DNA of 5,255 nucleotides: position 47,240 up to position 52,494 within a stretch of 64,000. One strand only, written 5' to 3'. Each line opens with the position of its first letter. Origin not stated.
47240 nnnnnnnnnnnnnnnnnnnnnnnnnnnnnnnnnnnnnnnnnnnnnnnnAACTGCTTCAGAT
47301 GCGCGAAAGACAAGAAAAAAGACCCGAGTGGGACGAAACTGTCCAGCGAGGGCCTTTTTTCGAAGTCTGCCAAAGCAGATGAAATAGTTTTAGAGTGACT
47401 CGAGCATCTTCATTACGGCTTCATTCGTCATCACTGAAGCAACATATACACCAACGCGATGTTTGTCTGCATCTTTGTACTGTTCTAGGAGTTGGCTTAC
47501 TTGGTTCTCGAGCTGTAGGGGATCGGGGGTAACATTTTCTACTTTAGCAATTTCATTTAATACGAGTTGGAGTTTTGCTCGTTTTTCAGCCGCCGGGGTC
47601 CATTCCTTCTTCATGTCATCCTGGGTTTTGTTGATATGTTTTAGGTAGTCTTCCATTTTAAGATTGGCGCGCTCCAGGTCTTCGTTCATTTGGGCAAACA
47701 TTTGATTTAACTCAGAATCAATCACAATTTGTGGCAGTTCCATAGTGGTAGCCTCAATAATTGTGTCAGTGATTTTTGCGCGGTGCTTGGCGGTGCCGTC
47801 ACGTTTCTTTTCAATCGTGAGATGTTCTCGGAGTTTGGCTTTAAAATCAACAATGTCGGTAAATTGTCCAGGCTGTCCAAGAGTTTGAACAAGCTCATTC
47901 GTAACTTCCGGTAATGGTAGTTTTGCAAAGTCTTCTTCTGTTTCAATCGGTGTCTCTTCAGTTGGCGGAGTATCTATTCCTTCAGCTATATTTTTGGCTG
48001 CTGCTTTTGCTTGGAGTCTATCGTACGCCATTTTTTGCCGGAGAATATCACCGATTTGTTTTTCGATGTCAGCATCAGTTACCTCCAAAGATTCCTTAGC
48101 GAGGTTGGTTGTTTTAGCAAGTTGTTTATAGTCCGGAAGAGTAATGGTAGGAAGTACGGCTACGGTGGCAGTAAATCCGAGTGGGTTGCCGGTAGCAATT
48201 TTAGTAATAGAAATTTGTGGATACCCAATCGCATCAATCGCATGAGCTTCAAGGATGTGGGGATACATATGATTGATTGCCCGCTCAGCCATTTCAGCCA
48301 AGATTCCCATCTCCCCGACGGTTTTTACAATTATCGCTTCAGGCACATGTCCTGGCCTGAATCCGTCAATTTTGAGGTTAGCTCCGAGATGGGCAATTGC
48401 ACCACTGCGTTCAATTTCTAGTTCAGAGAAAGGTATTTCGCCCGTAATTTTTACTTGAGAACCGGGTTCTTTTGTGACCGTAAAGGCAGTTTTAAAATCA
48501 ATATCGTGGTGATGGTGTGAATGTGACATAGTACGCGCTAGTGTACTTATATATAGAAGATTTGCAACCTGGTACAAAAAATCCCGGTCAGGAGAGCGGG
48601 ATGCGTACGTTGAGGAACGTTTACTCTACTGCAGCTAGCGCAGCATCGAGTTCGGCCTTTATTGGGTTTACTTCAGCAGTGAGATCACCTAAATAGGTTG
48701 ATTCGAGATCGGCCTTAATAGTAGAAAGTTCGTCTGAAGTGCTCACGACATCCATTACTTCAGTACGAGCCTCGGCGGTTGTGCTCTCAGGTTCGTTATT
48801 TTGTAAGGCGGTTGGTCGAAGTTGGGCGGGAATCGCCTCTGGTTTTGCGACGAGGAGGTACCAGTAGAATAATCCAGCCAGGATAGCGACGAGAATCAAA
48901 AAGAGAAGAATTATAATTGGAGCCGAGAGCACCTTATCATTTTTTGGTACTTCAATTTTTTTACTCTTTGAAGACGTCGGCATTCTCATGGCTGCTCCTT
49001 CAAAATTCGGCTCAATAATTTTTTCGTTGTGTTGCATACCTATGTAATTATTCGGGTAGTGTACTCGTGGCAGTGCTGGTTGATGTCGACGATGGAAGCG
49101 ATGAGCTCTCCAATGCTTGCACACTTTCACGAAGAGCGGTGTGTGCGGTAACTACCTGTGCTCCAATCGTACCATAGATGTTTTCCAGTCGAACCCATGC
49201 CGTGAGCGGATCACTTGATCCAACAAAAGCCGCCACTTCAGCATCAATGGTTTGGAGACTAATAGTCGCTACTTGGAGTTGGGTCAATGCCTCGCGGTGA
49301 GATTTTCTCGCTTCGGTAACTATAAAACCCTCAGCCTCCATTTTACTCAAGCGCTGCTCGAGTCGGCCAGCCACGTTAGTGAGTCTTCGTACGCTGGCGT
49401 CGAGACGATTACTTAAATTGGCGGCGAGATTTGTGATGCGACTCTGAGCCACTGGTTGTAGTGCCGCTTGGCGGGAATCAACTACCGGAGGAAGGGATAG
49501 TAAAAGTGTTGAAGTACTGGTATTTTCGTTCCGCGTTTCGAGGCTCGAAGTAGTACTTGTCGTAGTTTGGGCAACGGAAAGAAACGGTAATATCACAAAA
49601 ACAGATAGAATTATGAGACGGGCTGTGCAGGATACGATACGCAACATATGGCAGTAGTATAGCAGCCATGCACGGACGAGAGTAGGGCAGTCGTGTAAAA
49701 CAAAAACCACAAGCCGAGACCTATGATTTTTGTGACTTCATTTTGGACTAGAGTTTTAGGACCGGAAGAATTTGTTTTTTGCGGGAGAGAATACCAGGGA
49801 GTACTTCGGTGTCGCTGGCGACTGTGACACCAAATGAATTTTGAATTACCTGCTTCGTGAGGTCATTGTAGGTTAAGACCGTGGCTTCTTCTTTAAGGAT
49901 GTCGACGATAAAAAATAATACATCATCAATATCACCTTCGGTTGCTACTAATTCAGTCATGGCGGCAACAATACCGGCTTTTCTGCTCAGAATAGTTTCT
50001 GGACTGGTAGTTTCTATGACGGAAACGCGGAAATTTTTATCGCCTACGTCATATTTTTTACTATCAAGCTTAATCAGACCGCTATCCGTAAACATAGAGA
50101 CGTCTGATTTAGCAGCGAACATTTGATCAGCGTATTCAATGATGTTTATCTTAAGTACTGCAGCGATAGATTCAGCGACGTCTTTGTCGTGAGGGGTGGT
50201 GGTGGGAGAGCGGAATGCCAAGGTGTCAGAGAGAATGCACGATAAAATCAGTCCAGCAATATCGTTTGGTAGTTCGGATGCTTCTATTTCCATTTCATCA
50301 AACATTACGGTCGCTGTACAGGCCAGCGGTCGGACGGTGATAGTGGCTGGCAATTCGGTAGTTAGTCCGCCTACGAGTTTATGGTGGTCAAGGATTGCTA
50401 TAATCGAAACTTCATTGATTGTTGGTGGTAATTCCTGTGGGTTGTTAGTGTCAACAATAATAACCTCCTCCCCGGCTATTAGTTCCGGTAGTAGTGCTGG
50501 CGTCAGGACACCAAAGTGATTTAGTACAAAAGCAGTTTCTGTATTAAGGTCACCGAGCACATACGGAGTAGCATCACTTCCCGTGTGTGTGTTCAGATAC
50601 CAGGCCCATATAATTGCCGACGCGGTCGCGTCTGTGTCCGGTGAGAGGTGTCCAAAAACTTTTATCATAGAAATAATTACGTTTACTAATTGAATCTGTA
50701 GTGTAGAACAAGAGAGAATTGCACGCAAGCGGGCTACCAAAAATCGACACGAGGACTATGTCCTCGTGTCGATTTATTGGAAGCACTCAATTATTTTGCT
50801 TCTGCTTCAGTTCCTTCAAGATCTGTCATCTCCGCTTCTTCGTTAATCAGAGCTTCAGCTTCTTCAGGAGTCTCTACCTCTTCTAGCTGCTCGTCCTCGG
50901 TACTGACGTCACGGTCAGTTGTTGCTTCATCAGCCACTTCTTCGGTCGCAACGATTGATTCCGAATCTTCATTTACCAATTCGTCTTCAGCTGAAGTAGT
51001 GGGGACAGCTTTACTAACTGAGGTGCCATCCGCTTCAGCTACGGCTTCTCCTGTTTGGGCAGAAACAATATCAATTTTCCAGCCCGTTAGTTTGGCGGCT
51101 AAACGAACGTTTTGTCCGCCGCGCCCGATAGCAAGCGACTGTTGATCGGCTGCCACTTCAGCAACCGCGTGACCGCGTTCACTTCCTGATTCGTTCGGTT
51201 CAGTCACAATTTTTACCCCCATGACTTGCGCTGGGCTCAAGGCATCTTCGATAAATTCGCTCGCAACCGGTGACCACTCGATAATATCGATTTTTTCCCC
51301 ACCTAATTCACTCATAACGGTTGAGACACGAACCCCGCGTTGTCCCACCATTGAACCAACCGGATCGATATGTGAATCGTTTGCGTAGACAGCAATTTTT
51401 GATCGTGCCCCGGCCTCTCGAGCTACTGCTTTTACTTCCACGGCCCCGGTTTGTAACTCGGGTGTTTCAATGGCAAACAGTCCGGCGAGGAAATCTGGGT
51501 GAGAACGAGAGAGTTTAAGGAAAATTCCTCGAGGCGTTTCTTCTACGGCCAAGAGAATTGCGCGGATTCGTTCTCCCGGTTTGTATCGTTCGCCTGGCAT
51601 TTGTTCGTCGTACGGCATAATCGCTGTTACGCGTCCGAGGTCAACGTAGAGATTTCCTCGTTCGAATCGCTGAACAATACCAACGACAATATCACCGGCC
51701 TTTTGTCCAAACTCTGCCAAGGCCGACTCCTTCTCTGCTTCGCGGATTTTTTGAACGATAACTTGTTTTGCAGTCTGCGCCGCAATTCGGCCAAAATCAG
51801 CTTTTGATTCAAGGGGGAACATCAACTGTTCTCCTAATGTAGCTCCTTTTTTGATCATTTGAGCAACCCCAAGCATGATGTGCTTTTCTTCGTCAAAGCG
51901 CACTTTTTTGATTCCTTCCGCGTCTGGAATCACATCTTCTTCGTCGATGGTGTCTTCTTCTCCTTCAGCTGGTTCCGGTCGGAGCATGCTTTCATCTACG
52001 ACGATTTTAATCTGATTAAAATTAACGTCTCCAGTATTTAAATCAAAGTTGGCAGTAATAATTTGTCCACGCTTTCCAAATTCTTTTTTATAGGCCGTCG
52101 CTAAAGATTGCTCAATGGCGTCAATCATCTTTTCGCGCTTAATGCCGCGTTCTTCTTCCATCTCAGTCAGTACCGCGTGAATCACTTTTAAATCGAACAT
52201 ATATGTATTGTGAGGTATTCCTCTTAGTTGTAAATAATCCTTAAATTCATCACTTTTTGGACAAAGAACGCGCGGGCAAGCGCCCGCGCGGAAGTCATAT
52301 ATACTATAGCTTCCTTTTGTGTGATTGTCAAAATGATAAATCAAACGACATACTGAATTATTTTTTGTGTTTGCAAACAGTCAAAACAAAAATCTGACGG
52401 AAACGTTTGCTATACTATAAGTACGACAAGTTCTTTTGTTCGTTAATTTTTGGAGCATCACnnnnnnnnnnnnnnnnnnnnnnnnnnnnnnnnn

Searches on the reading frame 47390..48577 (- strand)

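Call 51: search_protein_families(library=pfam, proteins=[window:47390-48577:-], max_evalue=0.00001)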
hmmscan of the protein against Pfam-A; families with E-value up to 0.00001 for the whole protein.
window:47390-48577:- (395 aa): 2 families
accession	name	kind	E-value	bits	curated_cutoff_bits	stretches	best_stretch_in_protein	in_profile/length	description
PF05697.18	Trigger_N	-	1.7e-31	109.9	22.2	1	32-176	3-142/144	Bacterial trigger factor protein (TF)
PF05698.19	Trigger_C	-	6.9e-24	85.2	22.7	1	244-373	4-134/162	Bacterial trigger factor protein (TF) C-terminus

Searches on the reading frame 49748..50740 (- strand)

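Call 51: search_protein_families(library=pfam, proteins=[window:49748-50740:-], max_evalue=0.00001)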
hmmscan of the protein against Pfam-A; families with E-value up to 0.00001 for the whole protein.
window:49748-50740:- (330 aa): 2 families
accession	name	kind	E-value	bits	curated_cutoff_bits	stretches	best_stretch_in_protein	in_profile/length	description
PF02833.19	DHHA2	-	4.5e-23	82.4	27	1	205-329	1-124/126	DHHA2 domain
PF01368.27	DHH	-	9e-15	55.5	28.1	1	26-169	2-125/125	DHH family, N-terminal domain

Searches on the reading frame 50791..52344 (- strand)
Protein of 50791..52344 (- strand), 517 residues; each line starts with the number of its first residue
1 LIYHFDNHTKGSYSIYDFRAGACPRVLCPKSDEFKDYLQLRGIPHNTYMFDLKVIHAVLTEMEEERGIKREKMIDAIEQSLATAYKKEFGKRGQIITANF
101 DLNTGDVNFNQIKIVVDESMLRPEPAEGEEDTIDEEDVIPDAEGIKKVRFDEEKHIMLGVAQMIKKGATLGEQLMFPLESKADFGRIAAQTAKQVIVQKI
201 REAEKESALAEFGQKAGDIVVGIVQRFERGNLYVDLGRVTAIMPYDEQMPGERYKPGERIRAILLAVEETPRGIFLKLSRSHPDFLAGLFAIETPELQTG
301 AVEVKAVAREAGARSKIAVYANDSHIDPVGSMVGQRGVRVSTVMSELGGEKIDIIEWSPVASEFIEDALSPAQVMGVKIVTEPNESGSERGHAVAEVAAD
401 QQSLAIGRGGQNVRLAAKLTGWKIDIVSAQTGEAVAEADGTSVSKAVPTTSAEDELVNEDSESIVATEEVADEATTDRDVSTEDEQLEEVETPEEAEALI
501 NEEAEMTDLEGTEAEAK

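Call 51: search_protein_families(library=pfam, proteins=[window:50791-52344:-], max_evalue=0.00001)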
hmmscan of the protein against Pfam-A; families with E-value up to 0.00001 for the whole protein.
window:50791-52344:- (517 aa): 3 families
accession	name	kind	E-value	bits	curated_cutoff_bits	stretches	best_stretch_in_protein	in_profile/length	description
PF13184.12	KH_5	-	3.2e-28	98.1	27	1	311-379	1-69/69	NusA-like KH domain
PF08529.16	NusA_N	-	1.1e-26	93.8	23.8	1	57-206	4-119/119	NusA N-terminal domain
PF00575.29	S1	-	8.2e-08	33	22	1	215-277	3-72/74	S1 RNA binding domain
